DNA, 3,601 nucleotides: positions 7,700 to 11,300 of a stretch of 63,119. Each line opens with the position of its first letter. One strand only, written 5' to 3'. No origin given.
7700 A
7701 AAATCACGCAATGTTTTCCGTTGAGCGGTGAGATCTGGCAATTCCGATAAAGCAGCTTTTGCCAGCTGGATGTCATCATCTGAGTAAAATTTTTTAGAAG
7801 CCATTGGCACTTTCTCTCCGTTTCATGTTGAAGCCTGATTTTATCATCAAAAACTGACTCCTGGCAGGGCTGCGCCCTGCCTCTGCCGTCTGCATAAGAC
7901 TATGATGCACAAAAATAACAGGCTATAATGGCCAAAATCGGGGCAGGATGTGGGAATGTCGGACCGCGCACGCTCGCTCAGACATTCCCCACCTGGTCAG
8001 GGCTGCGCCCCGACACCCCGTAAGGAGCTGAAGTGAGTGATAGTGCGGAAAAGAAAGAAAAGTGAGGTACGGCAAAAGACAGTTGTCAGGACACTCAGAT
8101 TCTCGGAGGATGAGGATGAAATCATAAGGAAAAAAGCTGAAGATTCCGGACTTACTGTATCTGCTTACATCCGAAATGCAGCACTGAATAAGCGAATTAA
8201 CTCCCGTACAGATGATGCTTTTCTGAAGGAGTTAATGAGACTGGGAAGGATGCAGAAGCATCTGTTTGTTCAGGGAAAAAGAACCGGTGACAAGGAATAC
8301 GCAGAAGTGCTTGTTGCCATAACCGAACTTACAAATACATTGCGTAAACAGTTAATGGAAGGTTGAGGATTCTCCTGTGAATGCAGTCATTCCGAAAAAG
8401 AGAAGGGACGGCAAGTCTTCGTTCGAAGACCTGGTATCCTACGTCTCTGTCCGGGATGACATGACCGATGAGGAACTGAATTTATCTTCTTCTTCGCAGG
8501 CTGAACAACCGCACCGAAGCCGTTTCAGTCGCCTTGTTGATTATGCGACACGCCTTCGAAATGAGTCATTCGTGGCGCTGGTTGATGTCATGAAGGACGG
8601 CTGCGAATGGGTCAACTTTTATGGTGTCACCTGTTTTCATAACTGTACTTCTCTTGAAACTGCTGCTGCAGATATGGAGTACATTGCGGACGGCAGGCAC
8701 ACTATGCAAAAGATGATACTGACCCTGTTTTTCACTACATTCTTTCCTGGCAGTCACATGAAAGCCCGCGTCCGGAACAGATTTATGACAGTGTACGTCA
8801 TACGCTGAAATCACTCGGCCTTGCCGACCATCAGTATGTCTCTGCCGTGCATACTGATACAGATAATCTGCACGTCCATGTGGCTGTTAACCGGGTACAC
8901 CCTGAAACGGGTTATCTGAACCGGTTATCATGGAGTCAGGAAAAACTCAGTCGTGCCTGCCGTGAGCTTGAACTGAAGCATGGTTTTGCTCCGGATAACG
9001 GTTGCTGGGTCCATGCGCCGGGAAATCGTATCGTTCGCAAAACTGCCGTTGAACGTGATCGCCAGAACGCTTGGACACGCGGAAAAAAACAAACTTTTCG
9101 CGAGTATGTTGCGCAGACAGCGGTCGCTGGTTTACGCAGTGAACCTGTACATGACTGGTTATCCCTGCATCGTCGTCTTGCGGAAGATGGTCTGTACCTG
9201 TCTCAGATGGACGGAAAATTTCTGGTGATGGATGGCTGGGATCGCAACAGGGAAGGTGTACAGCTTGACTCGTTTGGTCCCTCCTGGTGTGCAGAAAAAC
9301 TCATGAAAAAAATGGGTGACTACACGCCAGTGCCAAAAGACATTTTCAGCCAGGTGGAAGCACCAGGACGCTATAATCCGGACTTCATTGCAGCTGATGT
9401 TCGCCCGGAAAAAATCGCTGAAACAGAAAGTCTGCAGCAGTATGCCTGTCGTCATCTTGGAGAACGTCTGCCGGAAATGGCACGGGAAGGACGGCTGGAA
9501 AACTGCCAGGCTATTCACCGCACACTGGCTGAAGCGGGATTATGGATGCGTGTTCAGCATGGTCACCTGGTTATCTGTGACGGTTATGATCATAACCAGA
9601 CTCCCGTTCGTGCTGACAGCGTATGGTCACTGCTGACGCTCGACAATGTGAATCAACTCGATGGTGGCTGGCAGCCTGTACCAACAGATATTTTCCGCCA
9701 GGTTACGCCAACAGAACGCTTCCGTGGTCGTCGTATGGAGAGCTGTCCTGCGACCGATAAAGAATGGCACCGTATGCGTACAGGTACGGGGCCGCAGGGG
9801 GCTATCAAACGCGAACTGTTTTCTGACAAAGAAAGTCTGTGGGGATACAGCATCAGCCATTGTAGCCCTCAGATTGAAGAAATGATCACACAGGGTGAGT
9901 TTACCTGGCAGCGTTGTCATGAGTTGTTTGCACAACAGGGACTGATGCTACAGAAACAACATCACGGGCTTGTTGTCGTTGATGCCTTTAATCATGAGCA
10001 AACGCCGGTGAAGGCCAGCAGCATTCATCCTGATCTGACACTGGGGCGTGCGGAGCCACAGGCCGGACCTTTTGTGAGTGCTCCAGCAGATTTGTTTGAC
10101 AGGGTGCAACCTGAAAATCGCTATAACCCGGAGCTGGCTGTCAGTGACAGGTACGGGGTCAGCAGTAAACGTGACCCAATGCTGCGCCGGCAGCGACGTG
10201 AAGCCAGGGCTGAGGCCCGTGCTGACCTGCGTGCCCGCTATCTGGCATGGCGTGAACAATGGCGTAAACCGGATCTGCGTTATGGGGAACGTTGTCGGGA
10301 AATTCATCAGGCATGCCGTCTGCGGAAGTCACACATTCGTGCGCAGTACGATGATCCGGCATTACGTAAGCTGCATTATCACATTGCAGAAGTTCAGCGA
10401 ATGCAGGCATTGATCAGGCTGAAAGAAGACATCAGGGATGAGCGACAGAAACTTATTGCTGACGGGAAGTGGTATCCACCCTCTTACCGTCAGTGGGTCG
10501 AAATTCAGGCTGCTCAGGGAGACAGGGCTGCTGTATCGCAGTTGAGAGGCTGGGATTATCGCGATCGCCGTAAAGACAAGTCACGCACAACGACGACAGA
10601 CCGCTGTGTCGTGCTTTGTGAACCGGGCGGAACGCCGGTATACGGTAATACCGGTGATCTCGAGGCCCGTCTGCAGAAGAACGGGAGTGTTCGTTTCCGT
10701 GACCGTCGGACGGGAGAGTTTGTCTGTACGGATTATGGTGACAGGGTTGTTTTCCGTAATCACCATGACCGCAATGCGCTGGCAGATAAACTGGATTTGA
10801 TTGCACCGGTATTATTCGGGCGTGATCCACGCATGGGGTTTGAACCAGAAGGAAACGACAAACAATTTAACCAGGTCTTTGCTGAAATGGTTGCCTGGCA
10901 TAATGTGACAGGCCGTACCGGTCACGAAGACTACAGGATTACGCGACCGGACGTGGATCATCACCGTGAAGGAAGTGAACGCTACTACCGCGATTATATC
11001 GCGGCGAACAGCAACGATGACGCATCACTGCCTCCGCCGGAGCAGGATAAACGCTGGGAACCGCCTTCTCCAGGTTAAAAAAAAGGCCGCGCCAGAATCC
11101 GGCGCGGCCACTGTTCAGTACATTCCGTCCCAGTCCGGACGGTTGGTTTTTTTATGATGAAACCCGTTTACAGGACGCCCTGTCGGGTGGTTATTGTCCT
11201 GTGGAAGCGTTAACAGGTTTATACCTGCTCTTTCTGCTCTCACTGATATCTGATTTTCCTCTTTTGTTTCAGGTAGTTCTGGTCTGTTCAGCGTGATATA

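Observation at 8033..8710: nikA start and nikB relaxase both disrupted by single-nucleotide indels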

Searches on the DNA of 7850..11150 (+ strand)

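Call 3: search_dna_similar(query=window:7850-11150:+, collection=plasmids, mode=near, max_rows=30)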
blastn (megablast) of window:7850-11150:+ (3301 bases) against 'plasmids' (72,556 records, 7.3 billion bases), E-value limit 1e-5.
Records with a match: 2242; places in all: 2506; records where one place covers at least 80% of the query: 1910.
Best place of each record, by identity: >=99% 7; 95-99% 1605; 90-95% 48; 80-90% 170; 60-80% 412.
By first word of the organism name: Escherichia 1603; Salmonella 452; Shigella 117; Klebsiella 55; Citrobacter 5; uncultured 4; Leclercia 4; Enterobacter 1; Lelliottia 1.
By predicted mobility (MOB-suite, as given by PLSDB): conjugative 1983; mobilizable 252; non-mobilizable 7.
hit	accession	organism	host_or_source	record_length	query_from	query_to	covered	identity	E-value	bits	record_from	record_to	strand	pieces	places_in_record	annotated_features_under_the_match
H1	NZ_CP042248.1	Escherichia coli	Dairy cow,Pure bacterial culture,milk ...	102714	1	3301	100%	98.5%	0e+0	5832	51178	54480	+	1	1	nikB: IncI1-type relaxase NikB | nikA: IncI1-type relaxosome accessory protein NikA | trbC: F-type conjugative transfer protein TrbC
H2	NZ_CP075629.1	Escherichia coli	Homo sapiens,stool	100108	1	3301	100%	98.5%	0e+0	5827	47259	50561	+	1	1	nikB: IncI1-type relaxase NikB | nikA: IncI1-type relaxosome accessory protein NikA | trbC: F-type conjugative transfer protein TrbC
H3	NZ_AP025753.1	Escherichia sp. HH154_1D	Bos taurus,feces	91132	1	3301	100%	98.4%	0e+0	5799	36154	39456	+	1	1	nikB: IncI1-type relaxase NikB | nikA: IncI1-type relaxosome accessory protein NikA | trbC: F-type conjugative transfer protein TrbC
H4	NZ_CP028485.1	Escherichia coli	Homo sapiens,sputum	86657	1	3301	100%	98.3%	0e+0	5782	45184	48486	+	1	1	nikB: IncI1-type relaxase NikB | nikA: IncI1-type relaxosome accessory protein NikA | trbC: F-type conjugative transfer protein TrbC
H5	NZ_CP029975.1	Escherichia coli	Dog,wound liquid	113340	1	3301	100%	98.3%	0e+0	5782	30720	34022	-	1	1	nikB: IncI1-type relaxase NikB | nikA: IncI1-type relaxosome accessory protein NikA | trbC: F-type conjugative transfer protein TrbC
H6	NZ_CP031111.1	Escherichia coli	Giant panda,fece sample,feces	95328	1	3301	100%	98.3%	0e+0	5782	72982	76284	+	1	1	nikB: IncI1-type relaxase NikB | nikA: IncI1-type relaxosome accessory protein NikA | trbC: F-type conjugative transfer protein TrbC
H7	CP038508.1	Salmonella enterica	liver and spleen of chicken (broiler)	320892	1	3301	100%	98.3%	0e+0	5782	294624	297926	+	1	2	relaxase NikB | nikA protein | conjugal transfer protein TrbC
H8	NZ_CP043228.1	Escherichia coli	Homo sapiens,stool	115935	1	3301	100%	98.3%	0e+0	5782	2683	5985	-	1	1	nikB: IncI1-type relaxase NikB | nikA: IncI1-type relaxosome accessory protein NikA | trbC: F-type conjugative transfer protein TrbC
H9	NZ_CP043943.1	Escherichia coli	dog,Pure culture,Rectal swab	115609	1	3301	100%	98.3%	0e+0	5782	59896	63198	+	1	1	nikB: IncI1-type relaxase NikB | nikA: IncI1-type relaxosome accessory protein NikA | trbC: F-type conjugative transfer protein TrbC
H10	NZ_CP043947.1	Escherichia coli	dog,Pure culture,Rectal swab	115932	1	3301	100%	98.3%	0e+0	5782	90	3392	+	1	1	nikB: IncI1-type relaxase NikB | nikA: IncI1-type relaxosome accessory protein NikA | trbC: F-type conjugative transfer protein TrbC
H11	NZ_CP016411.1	Salmonella enterica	chicken breast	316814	1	3301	100%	98.3%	0e+0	5782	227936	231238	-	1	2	nikB: IncI1-type relaxase NikB | nikA: IncI1-type relaxosome accessory protein NikA | trbC: F-type conjugative transfer protein TrbC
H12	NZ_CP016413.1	Salmonella enterica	clinical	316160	1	3301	100%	98.3%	0e+0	5782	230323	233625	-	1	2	nikB: IncI1-type relaxase NikB | nikA: IncI1-type relaxosome accessory protein NikA | trbC: F-type conjugative transfer protein TrbC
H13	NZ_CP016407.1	Salmonella enterica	chicken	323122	1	3301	100%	98.3%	0e+0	5782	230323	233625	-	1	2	nikB: IncI1-type relaxase NikB | nikA: IncI1-type relaxosome accessory protein NikA | trbC: F-type conjugative transfer protein TrbC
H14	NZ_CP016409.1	Salmonella enterica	comminuted chicken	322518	1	3301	100%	98.3%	0e+0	5782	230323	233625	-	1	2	nikB: IncI1-type relaxase NikB | nikA: IncI1-type relaxosome accessory protein NikA | trbC: F-type conjugative transfer protein TrbC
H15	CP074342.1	Salmonella enterica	Homo sapiens,human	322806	1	3301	100%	98.3%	0e+0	5782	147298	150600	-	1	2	nikB: IncI1-type relaxase NikB | nikA: IncI1-type relaxosome accessory protein NikA | conjugal transfer protein TrbC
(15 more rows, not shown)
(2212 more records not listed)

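Call 6: get_annotated_region(hit=H1, flank=1500)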
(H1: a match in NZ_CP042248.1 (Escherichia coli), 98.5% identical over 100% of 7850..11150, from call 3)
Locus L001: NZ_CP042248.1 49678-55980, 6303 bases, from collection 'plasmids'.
description: Escherichia coli strain BCE049 plasmid pBCE049-2, complete sequence
organism: Escherichia coli (NCBI taxid 562)
taxonomy: Bacteria; Pseudomonadota; Gammaproteobacteria; Enterobacterales; Enterobacteriaceae; Escherichia; Escherichia coli
host: -; source: Dairy cow,Pure bacterial culture,milk from dairy cow with acute mastitis; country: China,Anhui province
typing (MOB-suite, as given by PLSDB): conjugative; replicon IncI-gamma/K1; relaxase MOBP; mating-pair formation MPF_I
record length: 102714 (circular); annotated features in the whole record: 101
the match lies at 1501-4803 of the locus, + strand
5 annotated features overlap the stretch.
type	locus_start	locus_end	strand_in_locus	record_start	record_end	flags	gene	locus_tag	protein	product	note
CDS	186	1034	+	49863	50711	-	-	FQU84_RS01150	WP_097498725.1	DUF4942 domain-containing protein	-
CDS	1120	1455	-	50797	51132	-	-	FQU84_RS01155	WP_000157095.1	molybdopterin-guanine dinucleotide biosynthesis protein MobC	-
CDS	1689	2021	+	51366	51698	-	nikA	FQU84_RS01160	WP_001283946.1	IncI1-type relaxosome accessory protein NikA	-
CDS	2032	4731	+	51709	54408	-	nikB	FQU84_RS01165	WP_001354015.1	IncI1-type relaxase NikB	-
CDS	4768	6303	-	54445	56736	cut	trbC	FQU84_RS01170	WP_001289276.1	F-type conjugative transfer protein TrbC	-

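Call 7: get_annotated_region(hit=H4, flank=1500)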
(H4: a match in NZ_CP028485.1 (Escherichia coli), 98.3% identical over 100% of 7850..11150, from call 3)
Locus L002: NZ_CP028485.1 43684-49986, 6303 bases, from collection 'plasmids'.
description: Escherichia coli strain E41-1 plasmid p2, complete sequence
organism: Escherichia coli (NCBI taxid 562)
taxonomy: Bacteria; Pseudomonadota; Gammaproteobacteria; Enterobacterales; Enterobacteriaceae; Escherichia; Escherichia coli
host: -; source: Homo sapiens,sputum; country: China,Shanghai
typing (MOB-suite, as given by PLSDB): conjugative; replicon IncI1/B/O; relaxase MOBP; mating-pair formation MPF_I
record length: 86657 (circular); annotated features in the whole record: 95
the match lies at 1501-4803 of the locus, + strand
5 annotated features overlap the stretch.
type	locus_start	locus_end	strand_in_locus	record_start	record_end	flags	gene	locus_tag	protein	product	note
CDS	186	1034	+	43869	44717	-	-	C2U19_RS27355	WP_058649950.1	DUF4942 domain-containing protein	-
CDS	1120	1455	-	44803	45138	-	-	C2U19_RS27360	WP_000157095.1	molybdopterin-guanine dinucleotide biosynthesis protein MobC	-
CDS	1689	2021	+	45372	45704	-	nikA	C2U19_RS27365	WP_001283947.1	IncI1-type relaxosome accessory protein NikA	-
CDS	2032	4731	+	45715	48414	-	nikB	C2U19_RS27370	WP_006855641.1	IncI1-type relaxase NikB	-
CDS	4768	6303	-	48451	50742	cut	trbC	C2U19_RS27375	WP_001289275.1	F-type conjugative transfer protein TrbC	-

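Call 9: search_dna_similar(query=window:7900-8200:+, collection=plasmids, mode=near, max_rows=25)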
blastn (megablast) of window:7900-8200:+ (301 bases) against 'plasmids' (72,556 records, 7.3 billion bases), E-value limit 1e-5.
Records with a match: 2131; places in all: 2180; records where one place covers at least 80% of the query: 1473.
Best place of each record, by identity: >=99% 5; 95-99% 30; 90-95% 311; 80-90% 1779; 60-80% 6.
By first word of the organism name: Escherichia 1524; Salmonella 431; Shigella 115; Klebsiella 51; Citrobacter 5; uncultured 4; Enterobacter 1.
By predicted mobility (MOB-suite, as given by PLSDB): conjugative 1891; mobilizable 235; non-mobilizable 5.
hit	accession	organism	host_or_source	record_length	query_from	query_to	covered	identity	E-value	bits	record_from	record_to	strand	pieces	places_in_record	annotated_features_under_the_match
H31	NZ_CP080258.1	Escherichia coli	Chicken fecal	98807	1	301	100%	89.9%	2e-105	388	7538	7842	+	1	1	nikA: IncI1-type relaxosome accessory protein NikA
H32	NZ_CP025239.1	Salmonella enterica subsp. enterica serovar Newport str. ...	Bovine,bovine peripheral lymph node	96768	1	301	100%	89.6%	8e-104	383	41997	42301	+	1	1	nikA: IncI1-type relaxosome accessory protein NikA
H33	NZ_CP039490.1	Salmonella enterica subsp. enterica serovar Bareilly str. ...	Homo sapiens,Human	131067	1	301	100%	89.6%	8e-104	383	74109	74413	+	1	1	nikA: IncI1-type relaxosome accessory protein NikA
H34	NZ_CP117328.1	Salmonella enterica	Bos taurus,Large intestine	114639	1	301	100%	89.6%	8e-104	383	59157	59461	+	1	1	nikA: IncI1-type relaxosome accessory protein NikA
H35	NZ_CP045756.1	Salmonella enterica subsp. enterica serovar Bareilly str. ...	Homo sapiens,Human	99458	1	301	100%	89.6%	8e-104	383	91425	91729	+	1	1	nikA: IncI1-type relaxosome accessory protein NikA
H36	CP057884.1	Escherichia coli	culture,Pooled cattle faecal samples ...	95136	1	301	100%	89.6%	8e-104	383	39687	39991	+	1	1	nikA: IncI1-type relaxosome accessory protein NikA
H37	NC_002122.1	Shigella sonnei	-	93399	1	301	100%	89.5%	8e-104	383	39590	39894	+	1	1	nikA: IncI1-type relaxosome accessory protein NikA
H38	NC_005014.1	Salmonella enterica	-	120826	1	301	100%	89.5%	8e-104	383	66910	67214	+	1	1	nikA: IncI1-type relaxosome accessory protein NikA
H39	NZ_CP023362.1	Escherichia coli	canine,whole organism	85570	1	301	100%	89.5%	8e-104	383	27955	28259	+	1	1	nikA: IncI1-type relaxosome accessory protein NikA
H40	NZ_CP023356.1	Escherichia coli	canine,whole organism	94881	1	301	100%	89.5%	8e-104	383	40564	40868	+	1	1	nikA: IncI1-type relaxosome accessory protein NikA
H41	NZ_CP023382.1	Escherichia coli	canine,whole organism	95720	1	301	100%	89.5%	8e-104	383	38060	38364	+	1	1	nikA: IncI1-type relaxosome accessory protein NikA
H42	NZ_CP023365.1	Escherichia coli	canine,whole organism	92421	1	301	100%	89.5%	8e-104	383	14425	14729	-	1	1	nikA: IncI1-type relaxosome accessory protein NikA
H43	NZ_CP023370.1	Escherichia coli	canine,whole organism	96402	1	301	100%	89.5%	8e-104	383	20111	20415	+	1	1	nikA: IncI1-type relaxosome accessory protein NikA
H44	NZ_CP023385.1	Escherichia coli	canine,whole organism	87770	1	301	100%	89.5%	8e-104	383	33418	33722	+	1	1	nikA: IncI1-type relaxosome accessory protein NikA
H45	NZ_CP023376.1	Escherichia coli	canine,whole organism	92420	1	301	100%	89.5%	8e-104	383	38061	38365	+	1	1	nikA: IncI1-type relaxosome accessory protein NikA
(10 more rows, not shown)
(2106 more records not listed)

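Call 10: search_dna_similar(query=window:8600-8800:+, collection=plasmids, mode=near, max_rows=25)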
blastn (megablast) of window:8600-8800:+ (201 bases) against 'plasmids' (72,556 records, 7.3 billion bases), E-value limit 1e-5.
Records with a match: 1514; places in all: 1528; records where one place covers at least 80% of the query: 1511.
Best place of each record, by identity: 95-99% 914; 90-95% 591; 80-90% 1; 60-80% 8.
By first word of the organism name: Escherichia 1000; Salmonella 411; Shigella 49; Klebsiella 42; Citrobacter 4; Leclercia 4; uncultured 2; Enterobacter 1; Lelliottia 1.
By predicted mobility (MOB-suite, as given by PLSDB): conjugative 1446; mobilizable 68.
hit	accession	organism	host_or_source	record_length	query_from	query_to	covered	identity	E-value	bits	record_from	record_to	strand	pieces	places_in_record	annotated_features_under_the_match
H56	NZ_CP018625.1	Escherichia coli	Homo sapiens,stool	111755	1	201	100%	96.5%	2e-88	331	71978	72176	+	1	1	nikB: IncI1-type relaxase NikB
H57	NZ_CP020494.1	Salmonella enterica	chicken skin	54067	1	201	100%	96.5%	2e-88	331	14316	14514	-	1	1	nikB: IncI1-type relaxase NikB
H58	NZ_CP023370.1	Escherichia coli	canine,whole organism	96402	1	201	100%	96.5%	2e-88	331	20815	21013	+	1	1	nikB: IncI1-type relaxase NikB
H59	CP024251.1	Escherichia coli O182:H21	-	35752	1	201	100%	96.5%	2e-88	331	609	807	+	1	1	record has no annotation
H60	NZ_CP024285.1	Escherichia albertii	-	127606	1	201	100%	96.5%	2e-88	331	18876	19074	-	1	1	nikB: IncI1-type relaxase NikB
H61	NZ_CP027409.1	Salmonella enterica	Homo sapiens,stool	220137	1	201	100%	96.5%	2e-88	331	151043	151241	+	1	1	nikB: IncI1-type relaxase NikB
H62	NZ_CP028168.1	Escherichia coli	food,poultry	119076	1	201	100%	96.5%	2e-88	331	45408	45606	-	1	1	nikB: IncI1-type relaxase NikB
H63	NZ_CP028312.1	Salmonella enterica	Homo sapiens,human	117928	1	201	100%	96.5%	2e-88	331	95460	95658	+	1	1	nikB: IncI1-type relaxase NikB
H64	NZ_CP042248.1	Escherichia coli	Dairy cow,Pure bacterial culture,milk ...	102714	1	201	100%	96.5%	2e-88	331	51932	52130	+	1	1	nikB: IncI1-type relaxase NikB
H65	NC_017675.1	Salmonella enterica subsp. enterica serovar Typhimurium ...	-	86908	1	201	100%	96.5%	2e-88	331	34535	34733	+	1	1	nikB: IncI1-type relaxase NikB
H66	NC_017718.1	Salmonella enterica subsp. enterica serovar Typhimurium ...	-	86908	1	201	100%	96.5%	2e-88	331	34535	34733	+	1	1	nikB: IncI1-type relaxase NikB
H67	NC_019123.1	Salmonella enterica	-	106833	1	201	100%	96.5%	2e-88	331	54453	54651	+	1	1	nikB: IncI1-type relaxase NikB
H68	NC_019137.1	Salmonella enterica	-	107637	1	201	100%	96.5%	2e-88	331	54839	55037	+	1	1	nikB: IncI1-type relaxase NikB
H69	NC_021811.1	Salmonella enterica subsp. enterica serovar Heidelberg str. ...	Homo sapiens,human,stool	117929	1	201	100%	96.5%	2e-88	331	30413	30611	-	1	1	nikB: IncI1-type relaxase NikB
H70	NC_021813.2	Salmonella enterica subsp. enterica serovar Heidelberg str. ...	food,chicken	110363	1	201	100%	96.5%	2e-88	331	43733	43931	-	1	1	nikB: IncI1-type relaxase NikB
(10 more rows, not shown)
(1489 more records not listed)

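Call 11: search_dna_similar(query=window:7900-8800:+, collection=ecoli_genomes, mode=near, max_rows=20)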
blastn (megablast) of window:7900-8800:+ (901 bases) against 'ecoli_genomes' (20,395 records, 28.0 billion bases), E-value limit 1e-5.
Records with a match: 1494; places in all: 1533; records where one place covers at least 80% of the query: 1232.
Genomes with a match: 1378 of 5426; with a place that covers at least 80% of the query: 1181. Places per genome that has any: lowest 1, median 1, highest 5. On chromosomes: 14 places; on plasmids: 1519.
Best place of each record, by identity: 95-99% 354; 90-95% 627; 80-90% 171; 60-80% 342.
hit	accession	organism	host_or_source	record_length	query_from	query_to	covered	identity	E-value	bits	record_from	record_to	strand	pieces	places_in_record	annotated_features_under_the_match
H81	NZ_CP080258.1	Escherichia coli strain SJC33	Chicken fecal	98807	1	901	100%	95.4%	0e+0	1434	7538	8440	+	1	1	nikB: IncI1-type relaxase NikB | nikA: IncI1-type relaxosome accessory protein NikA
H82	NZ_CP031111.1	Escherichia coli strain AMSCJX02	Giant panda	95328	1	901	100%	95.3%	0e+0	1428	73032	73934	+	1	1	nikB: IncI1-type relaxase NikB | nikA: IncI1-type relaxosome accessory protein NikA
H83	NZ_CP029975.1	Escherichia coli strain 51008369SK1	Dog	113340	1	901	100%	95.3%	0e+0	1428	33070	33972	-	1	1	nikB: IncI1-type relaxase NikB | nikA: IncI1-type relaxosome accessory protein NikA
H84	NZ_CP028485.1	Escherichia coli strain E41-1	Homo sapiens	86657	1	901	100%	95.3%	0e+0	1428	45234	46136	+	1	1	nikB: IncI1-type relaxase NikB | nikA: IncI1-type relaxosome accessory protein NikA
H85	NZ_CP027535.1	Escherichia coli strain AR_0081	missing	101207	1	901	100%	95.3%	0e+0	1428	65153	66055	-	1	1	nikB: IncI1-type relaxase NikB | nikA: IncI1-type relaxosome accessory protein NikA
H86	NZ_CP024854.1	Escherichia coli strain AR_0006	missing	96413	1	901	100%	95.3%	0e+0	1428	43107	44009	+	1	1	nikB: IncI1-type relaxase NikB | nikA: IncI1-type relaxosome accessory protein NikA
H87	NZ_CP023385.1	Escherichia coli strain 1223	canine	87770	1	901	100%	95.3%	0e+0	1428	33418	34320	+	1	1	nikB: IncI1-type relaxase NikB | nikA: IncI1-type relaxosome accessory protein NikA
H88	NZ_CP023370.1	Escherichia coli strain 1428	canine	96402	1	901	100%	95.3%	0e+0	1428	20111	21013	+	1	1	nikB: IncI1-type relaxase NikB | nikA: IncI1-type relaxosome accessory protein NikA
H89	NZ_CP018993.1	Escherichia coli strain Ecol_AZ147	Homo sapiens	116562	1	901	100%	95.3%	0e+0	1428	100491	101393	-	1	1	nikB: IncI1-type relaxase NikB | nikA: IncI1-type relaxosome accessory protein NikA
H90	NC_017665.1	Escherichia coli W strain W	-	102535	1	901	100%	95.3%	0e+0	1428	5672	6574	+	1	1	nikB: IncI1-type relaxase NikB | nikA: IncI1-type relaxosome accessory protein NikA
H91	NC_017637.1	Escherichia coli W strain W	-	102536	1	901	100%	95.3%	0e+0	1428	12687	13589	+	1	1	nikB: IncI1-type relaxase NikB | nikA: IncI1-type relaxosome accessory protein NikA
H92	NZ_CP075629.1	Escherichia coli strain P15-385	Homo sapiens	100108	1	901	100%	95.3%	0e+0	1428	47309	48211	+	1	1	nikB: IncI1-type relaxase NikB | nikA: IncI1-type relaxosome accessory protein NikA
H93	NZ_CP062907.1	Escherichia coli strain Res13-Lact-EB12-05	Sus scrofa domesticus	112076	1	901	100%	95.3%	0e+0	1428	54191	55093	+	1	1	nikB: IncI1-type relaxase NikB | nikA: IncI1-type relaxosome accessory protein NikA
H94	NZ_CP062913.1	Escherichia coli O112ab:H8 strain Res13-Lact-EA06-22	Sus scrofa domesticus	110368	1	901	100%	95.3%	0e+0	1428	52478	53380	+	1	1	nikB: IncI1-type relaxase NikB | nikA: IncI1-type relaxosome accessory protein NikA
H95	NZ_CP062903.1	Escherichia coli O152:H23 strain Res13-Lact-ER01-35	Sus scrofa domesticus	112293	1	901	100%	95.3%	0e+0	1428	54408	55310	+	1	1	nikB: IncI1-type relaxase NikB | nikA: IncI1-type relaxosome accessory protein NikA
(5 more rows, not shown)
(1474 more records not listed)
